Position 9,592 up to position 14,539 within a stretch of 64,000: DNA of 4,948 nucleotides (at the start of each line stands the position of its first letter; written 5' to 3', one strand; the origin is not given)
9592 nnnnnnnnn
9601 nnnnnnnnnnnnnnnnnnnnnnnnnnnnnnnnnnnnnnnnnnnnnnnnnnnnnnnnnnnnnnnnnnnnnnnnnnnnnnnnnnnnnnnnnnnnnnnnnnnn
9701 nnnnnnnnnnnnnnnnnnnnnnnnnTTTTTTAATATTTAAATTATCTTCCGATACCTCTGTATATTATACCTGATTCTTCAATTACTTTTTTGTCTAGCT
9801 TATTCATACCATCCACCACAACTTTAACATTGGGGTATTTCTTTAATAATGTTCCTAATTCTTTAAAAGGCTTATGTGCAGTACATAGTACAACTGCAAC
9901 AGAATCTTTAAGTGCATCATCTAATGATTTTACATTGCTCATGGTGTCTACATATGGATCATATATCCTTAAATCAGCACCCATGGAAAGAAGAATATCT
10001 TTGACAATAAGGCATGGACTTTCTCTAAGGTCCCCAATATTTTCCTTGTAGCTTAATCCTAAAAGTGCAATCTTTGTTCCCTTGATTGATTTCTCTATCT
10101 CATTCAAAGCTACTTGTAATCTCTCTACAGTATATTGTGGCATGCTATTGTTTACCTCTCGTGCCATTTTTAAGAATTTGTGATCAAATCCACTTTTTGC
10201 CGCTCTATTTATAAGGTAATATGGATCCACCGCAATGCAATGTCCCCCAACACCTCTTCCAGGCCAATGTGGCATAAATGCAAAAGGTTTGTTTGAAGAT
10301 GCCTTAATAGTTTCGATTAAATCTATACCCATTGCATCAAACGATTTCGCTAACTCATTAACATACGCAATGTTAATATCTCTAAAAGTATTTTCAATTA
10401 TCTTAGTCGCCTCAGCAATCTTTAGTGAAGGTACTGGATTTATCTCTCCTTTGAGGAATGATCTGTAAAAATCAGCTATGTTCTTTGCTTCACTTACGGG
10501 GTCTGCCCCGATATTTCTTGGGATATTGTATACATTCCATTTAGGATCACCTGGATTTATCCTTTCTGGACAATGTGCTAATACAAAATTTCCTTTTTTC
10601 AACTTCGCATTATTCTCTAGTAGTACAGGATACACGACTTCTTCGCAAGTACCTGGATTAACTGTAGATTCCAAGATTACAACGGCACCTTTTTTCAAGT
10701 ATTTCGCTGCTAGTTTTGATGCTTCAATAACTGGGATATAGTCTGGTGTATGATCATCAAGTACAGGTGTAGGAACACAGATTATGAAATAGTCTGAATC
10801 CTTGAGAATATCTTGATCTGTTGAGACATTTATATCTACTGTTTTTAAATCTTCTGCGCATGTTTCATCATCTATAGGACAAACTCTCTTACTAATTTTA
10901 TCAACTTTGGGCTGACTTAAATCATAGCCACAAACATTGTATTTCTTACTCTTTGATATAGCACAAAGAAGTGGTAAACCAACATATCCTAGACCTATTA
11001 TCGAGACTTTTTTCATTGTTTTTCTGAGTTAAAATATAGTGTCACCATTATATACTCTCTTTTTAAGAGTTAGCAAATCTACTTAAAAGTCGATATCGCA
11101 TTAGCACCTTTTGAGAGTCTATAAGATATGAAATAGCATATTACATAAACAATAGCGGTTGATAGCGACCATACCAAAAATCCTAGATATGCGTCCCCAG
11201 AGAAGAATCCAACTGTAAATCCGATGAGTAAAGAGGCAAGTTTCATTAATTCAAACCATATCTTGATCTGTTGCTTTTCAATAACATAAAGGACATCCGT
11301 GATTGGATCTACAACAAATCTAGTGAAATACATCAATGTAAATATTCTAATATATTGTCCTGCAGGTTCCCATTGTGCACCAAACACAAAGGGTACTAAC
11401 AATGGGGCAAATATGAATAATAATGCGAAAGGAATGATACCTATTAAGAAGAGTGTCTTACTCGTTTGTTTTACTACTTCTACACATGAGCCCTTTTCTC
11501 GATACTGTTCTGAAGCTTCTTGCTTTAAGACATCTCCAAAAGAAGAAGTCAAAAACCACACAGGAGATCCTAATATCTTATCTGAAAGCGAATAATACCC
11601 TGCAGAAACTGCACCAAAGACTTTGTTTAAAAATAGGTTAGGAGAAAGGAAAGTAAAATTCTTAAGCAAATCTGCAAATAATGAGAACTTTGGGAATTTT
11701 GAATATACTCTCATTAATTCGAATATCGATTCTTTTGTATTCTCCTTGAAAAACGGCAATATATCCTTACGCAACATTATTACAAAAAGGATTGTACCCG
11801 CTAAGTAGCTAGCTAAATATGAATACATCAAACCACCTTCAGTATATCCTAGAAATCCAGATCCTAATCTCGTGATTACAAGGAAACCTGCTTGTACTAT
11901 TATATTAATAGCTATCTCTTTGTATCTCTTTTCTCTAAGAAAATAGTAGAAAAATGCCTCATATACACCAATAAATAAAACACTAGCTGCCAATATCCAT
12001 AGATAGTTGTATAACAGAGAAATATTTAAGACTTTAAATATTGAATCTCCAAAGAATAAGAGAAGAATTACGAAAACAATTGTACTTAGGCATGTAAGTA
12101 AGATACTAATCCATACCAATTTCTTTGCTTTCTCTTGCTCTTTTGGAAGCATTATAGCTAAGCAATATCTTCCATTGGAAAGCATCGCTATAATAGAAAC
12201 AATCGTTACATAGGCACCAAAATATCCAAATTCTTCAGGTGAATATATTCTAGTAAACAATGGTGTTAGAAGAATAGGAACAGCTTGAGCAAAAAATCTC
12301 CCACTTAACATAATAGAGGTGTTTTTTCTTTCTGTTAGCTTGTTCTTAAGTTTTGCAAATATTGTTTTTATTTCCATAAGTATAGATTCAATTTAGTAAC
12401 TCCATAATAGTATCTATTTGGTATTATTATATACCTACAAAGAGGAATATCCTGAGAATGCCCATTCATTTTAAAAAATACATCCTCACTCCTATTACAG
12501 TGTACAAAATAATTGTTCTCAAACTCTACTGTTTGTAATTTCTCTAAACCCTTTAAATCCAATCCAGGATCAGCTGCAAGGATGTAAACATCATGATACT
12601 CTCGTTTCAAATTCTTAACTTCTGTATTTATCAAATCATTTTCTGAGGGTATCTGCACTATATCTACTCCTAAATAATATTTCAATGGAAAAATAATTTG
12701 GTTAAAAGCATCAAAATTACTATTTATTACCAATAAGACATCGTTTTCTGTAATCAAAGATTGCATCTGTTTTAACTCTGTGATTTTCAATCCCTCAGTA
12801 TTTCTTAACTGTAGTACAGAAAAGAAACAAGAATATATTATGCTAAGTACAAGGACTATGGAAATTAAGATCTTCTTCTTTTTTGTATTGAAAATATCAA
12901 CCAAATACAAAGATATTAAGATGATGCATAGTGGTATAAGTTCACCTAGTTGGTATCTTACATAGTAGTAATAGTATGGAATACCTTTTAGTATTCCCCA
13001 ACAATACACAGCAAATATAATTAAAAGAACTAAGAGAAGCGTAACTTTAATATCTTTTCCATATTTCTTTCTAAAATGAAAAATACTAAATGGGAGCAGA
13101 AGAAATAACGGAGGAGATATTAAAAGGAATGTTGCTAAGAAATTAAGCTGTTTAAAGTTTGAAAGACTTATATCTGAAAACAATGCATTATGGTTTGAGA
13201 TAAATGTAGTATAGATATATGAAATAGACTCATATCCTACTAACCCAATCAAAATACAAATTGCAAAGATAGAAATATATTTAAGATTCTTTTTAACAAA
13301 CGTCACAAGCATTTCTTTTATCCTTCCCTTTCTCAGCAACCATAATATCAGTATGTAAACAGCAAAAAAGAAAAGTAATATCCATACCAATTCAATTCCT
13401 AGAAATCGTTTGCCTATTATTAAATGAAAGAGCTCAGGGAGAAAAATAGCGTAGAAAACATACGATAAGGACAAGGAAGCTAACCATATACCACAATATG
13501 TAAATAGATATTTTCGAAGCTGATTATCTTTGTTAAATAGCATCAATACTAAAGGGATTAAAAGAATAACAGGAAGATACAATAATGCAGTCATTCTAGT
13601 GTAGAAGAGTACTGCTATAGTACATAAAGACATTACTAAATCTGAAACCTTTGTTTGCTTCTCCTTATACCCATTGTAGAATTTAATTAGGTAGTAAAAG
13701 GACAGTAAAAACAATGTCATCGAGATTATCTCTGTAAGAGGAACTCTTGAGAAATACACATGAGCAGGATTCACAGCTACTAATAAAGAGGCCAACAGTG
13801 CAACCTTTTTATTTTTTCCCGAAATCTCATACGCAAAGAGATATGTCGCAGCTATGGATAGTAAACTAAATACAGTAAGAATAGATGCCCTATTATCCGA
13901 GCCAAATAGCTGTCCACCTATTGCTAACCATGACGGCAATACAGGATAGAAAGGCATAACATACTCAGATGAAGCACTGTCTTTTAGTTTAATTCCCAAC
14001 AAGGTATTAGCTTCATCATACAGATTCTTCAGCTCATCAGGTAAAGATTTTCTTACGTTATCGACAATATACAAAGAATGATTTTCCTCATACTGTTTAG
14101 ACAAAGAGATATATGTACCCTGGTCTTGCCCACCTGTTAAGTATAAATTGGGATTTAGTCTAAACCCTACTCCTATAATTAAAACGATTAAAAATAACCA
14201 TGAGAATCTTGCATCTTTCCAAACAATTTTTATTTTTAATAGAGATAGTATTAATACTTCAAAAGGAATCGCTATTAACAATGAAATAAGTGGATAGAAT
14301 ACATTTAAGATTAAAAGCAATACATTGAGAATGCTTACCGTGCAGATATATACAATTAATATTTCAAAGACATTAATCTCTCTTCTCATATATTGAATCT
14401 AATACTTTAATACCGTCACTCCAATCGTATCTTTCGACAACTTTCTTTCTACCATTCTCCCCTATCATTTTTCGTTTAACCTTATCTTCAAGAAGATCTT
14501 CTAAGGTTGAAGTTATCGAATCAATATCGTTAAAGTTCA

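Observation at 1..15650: A 15.6-kb minus-strand glycan island encodes both an ABC (Wzm/Wzt) and a Wzx export route, plus lipid-carrier GT2 and GT-C enzymes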

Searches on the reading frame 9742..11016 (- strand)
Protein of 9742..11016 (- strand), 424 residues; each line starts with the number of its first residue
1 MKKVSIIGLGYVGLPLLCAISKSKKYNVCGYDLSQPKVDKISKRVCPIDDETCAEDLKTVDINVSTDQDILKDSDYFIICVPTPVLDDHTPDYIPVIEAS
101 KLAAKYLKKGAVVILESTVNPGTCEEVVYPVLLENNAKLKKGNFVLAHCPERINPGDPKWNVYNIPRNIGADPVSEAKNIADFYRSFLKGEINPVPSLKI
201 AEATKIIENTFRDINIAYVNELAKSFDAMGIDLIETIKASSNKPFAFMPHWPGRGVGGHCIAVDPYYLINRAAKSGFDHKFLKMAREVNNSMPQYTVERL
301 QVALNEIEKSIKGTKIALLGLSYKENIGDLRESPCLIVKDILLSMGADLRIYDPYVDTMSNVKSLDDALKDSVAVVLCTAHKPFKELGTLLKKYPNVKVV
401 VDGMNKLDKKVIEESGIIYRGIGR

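Call 5: search_protein_families(library=pfam, proteins=[window:9742-11016:-], max_evalue=0.01)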
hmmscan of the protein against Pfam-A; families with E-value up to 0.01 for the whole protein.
window:9742-11016:- (424 aa): 6 families
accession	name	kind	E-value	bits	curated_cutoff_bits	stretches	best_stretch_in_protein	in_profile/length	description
PF03721.20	UDPG_MGDP_dh_N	-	3.8e-33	115.1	27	1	2-171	1-175/187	UDP-glucose/GDP-mannose dehydrogenase family, NAD binding domain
PF00984.24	UDPG_MGDP_dh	-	1.1e-25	90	25.4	1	201-290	3-93/94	UDP-glucose/GDP-mannose dehydrogenase family, central domain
PF03720.21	UDPG_MGDP_dh_C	-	1.3e-19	70.9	30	1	317-408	1-102/103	UDP-glucose/GDP-mannose dehydrogenase family, UDP binding domain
PF03446.21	NAD_binding_2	-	2e-06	28.3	21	1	3-127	1-103/161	NAD binding domain of 6-phosphogluconate dehydrogenase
PF03807.23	F420_oxidored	-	5.6e-05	24.1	21.6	0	3-88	1-74/94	NADP oxidoreductase coenzyme F420-dependent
PF02558.23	ApbA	-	0.00015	21.8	22.2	1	5-99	2-92/150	Ketopantoate reductase PanE/ApbA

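Call 7: search_protein_families(library=ncbifam, proteins=[window:9742-11016:-], max_evalue=0.01)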
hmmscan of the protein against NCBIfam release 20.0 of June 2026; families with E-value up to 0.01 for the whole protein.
window:9742-11016:- (424 aa): 7 families
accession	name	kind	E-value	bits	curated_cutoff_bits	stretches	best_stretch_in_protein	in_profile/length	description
TIGR03026.1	NDP-sugDHase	subfamily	8.5e-108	360.7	189.8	1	2-404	1-412/413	nucleotide sugar dehydrogenase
NF040825.1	UDPMaNacDH_Arch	equivalog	3.9e-82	276.3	750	1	3-424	2-415/418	UDP-N-acetyl-D-mannosamine dehydrogenase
NF008286.0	PRK11064.1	equivalog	8.2e-70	235.5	459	1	2-389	4-404/420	UDP-N-acetyl-D-mannosamine dehydrogenase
NF011729.0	PRK15182.1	equivalog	1.2e-67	228.6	592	1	3-360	8-361/425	Vi polysaccharide biosynthesis UDP-N-acetylglucosamine C-6 dehydrogenase TviB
NF041297.1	UDPGDh_AglM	equivalog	2.2e-40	138.9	670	1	3-422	2-428/429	UDP-glucose 6-dehydrogenase AglM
NF047673.2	TeichurnBiosyTuaD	equivalog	1.2e-37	130.1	700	1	1-424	1-431/439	UDP-glucose 6-dehydrogenase TuaD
NF011631.0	PRK15057.1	equivalog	1.1e-11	44.5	757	1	3-269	2-262/388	UDP-glucose 6-dehydrogenase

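Call 48: search_solved_structures(query=window:9742-11016:-, max_evalue=1e-20)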
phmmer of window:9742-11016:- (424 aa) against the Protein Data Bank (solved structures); distinct sequences matched with E-value up to 1e-20: 11.
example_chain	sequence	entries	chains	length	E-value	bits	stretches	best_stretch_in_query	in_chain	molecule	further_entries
4r16_A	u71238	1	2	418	1.5e-68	235.1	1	3-424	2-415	418aa long hypothetical UDP-N-acetyl-D-mannosaminuronic acid dehydrogenase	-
3ojl_A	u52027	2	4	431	1.1e-63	219.1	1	3-407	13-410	Cap5O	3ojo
3g79_A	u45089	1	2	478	1.3e-55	192.5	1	1-424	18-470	NDP-N-acetyl-D-galactosaminuronic acid dehydrogenase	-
4xr9_A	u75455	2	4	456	1.5e-46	162.7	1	3-424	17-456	CalS8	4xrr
2y0e_A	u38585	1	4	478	3.5e-27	98.9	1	4-357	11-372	UDP-GLUCOSE DEHYDROGENASE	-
2y0c_A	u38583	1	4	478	6.2e-26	94.7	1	4-357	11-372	UDP-GLUCOSE DEHYDROGENASE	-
2y0d_A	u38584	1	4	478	6.2e-26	94.7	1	4-357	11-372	UDP-GLUCOSE DEHYDROGENASE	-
3gg2_A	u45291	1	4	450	1.5e-25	93.5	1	4-358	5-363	Sugar dehydrogenase, UDP-glucose/GDP-mannose dehydrogenase family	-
1mfz_A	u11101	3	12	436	6.7e-25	91.3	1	3-357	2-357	GDP-mannose 6-dehydrogenase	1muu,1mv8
3vtf_A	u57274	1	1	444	2.1e-24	89.7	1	2-358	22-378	UDP-glucose 6-dehydrogenase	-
4a7p_A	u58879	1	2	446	3.8e-24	88.9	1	3-424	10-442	UDP-GLUCOSE DEHYDROGENASE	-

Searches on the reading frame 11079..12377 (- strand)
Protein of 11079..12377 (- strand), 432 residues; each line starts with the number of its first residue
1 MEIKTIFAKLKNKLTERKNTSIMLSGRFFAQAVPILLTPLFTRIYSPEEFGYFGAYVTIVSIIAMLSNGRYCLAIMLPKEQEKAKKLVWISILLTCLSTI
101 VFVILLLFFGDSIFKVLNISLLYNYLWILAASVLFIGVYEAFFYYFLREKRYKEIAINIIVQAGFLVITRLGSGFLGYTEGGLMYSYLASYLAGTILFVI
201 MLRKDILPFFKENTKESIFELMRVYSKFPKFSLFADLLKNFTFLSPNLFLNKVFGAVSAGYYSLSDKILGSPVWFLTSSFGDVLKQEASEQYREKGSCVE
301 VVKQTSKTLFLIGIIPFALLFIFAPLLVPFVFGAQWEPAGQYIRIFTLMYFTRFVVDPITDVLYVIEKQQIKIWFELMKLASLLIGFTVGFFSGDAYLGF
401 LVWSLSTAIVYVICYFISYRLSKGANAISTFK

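Call 5: search_protein_families(library=pfam, proteins=[window:11079-12377:-], max_evalue=0.01)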
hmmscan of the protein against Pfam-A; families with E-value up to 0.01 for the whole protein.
window:11079-12377:- (432 aa): 2 families
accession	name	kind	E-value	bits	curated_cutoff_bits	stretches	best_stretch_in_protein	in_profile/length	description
PF13440.11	Polysacc_synt_3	-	2.5e-22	79.9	23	1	41-339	2-291/293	Polysaccharide biosynthesis protein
PF01943.22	Polysacc_synt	-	1.1e-14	54.9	28.2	1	18-283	3-265/274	Polysaccharide biosynthesis protein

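Call 7: search_protein_families(library=ncbifam, proteins=[window:11079-12377:-], max_evalue=0.01)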
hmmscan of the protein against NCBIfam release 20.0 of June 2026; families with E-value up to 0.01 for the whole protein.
window:11079-12377:- (432 aa): 1 family
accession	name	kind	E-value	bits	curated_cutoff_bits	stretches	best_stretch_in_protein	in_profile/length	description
NF007773.0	PRK10459.1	equivalog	5.2e-13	48.8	273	1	40-419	31-399/492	MOP flippase family protein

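Call 51: search_solved_structures(query=window:11079-12377:-, max_evalue=1)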
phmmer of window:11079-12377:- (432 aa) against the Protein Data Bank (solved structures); distinct sequences matched with E-value up to 1: 1.
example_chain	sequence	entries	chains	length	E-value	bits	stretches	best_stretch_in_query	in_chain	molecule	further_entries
5iit_A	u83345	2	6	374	0.59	12.4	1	199-294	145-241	Vacuolar transporter chaperone 4,Core histone macro-H2A.1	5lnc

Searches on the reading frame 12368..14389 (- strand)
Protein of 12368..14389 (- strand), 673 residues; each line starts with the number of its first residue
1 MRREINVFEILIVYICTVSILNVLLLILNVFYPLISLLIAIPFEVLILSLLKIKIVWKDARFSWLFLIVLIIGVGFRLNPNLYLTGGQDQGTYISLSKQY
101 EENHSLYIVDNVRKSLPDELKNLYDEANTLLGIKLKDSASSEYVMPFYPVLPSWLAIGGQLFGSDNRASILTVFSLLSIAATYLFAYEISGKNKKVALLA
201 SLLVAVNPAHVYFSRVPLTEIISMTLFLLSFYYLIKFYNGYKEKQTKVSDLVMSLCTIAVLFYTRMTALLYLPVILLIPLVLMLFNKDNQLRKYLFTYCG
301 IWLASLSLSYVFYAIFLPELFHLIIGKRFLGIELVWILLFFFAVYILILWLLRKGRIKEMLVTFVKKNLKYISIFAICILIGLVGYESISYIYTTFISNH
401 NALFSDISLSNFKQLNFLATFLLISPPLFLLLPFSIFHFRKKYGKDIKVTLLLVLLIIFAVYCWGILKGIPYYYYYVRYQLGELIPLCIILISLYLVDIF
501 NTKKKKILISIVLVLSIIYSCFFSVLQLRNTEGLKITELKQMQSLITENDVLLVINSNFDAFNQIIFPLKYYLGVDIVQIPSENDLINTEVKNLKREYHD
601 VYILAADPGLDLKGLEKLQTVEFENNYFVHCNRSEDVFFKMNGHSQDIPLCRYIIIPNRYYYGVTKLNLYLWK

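Call 6: search_protein_families(library=pfam, proteins=[window:12368-14389:-], max_evalue=0.01)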
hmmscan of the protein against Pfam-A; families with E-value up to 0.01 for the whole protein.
window:12368-14389:- (673 aa): 2 families
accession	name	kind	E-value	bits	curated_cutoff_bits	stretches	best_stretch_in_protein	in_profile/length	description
PF13231.12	PMT_2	-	1.5e-06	28.9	26.1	1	149-306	3-152/160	Dolichyl-phosphate-mannose-protein mannosyltransferase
PF24677.1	DUF7657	-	0.0056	15.9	26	1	175-313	121-262/401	Domain of unknown function (DUF7657)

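Call 8: search_protein_families(library=ncbifam, proteins=[window:12368-14389:-], max_evalue=0.01)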
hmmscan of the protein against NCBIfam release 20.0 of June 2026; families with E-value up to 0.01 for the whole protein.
window:12368-14389:- (673 aa): 0 families

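Call 50: search_solved_structures(query=window:12368-14389:-, max_evalue=1)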
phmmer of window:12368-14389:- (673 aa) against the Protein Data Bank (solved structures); distinct sequences matched with E-value up to 1: 4.
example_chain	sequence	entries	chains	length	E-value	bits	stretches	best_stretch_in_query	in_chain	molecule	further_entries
8uin_J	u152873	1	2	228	0.22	13.1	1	584-653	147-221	Complement factor B Bb fragment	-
9u62_B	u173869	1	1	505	0.77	11.3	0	584-653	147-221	Complement factor B Bb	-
6rur_J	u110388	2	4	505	0.77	11.3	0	584-653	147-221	Complement factor B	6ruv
2win_I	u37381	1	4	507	0.77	11.3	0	584-653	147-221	COMPLEMENT FACTOR B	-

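Call 58: find_homologous_proteins(query=window:12368-14389:-)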
Query window:12368-14389:- (673 aa): 66 proteins with E <= 0.001 among 8000 candidates.
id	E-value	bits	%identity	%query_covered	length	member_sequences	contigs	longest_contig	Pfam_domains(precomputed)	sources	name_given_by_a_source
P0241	0.0e+0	1449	100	100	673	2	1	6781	PF13231.13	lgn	-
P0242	3.9e-287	972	64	100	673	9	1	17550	-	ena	-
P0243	8.5e-278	941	61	100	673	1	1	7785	-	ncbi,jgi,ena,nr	ncbi:glycosyltransferase family 39 protein [Patescibacteria group bacterium]|nr:glycosyltransferase 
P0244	3.4e-205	702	51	100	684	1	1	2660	-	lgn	-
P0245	3.0e-200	685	49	100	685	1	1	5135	PF13231.13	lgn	-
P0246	3.0e-196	672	50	100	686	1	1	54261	PF13231.13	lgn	-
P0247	3.7e-196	672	50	100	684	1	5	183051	-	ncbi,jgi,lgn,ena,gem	-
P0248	1.1e-195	670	49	100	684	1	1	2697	PF02366.25,PF13231.13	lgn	-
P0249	4.6e-195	668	49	100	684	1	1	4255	PF02366.25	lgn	-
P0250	9.8e-195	667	48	100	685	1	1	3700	PF13231.13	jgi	-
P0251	4.9e-194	665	48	100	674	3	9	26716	PF13231.13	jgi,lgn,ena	-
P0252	1.9e-193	663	48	100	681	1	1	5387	PF02366.25,PF13231.13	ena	-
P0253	9.9e-193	660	48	100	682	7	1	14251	-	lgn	-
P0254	1.2e-192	660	48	100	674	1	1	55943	-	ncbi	-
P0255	1.8e-192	659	48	100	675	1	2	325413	-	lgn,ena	-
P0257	4.2e-191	655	49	100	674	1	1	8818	PF13231.13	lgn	-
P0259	6.1e-190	651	48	100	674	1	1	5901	PF02366.25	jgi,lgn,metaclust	metaclust:\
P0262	1.3e-186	640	46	100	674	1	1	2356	PF02366.25,PF13231.13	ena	-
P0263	1.9e-186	640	47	100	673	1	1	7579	PF13231.13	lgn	-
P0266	1.5e-184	633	47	100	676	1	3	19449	PF02366.25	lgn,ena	-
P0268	2.8e-183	629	48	100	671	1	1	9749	PF13231.13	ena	-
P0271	1.1e-180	620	50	92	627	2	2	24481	PF13231.13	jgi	-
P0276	8.9e-175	601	46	100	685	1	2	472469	PF13231.13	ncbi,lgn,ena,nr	ncbi:glycosyltransferase family 39 protein [bacterium]|nr:glycosyltransferase family 39 protein [bac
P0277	3.8e-174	599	45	100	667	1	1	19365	PF13231.13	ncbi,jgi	jgi:hypothetical protein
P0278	1.5e-173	597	45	99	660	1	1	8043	PF02366.25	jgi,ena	-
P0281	1.1e-169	584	45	99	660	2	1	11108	PF02366.25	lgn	-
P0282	1.1e-168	581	45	99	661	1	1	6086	PF02366.25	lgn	-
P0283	6.2e-166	572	44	99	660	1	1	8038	PF02366.25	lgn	-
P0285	5.2e-165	569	48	93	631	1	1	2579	PF02366.25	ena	-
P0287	2.1e-160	554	44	100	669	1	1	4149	PF02366.25,PF13231.13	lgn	-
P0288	3.4e-159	550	47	86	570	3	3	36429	PF13231.13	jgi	-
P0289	2.0e-155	537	45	90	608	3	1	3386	PF13231.13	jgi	jgi:4-amino-4-deoxy-L-arabinose transferase-like glycosyltransferase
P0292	1.2e-121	425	49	67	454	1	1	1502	PF02366.25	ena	-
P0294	1.2e-74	270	31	89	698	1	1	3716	PF02366.25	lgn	-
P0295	4.4e-69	252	32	99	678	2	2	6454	PF13231.13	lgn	-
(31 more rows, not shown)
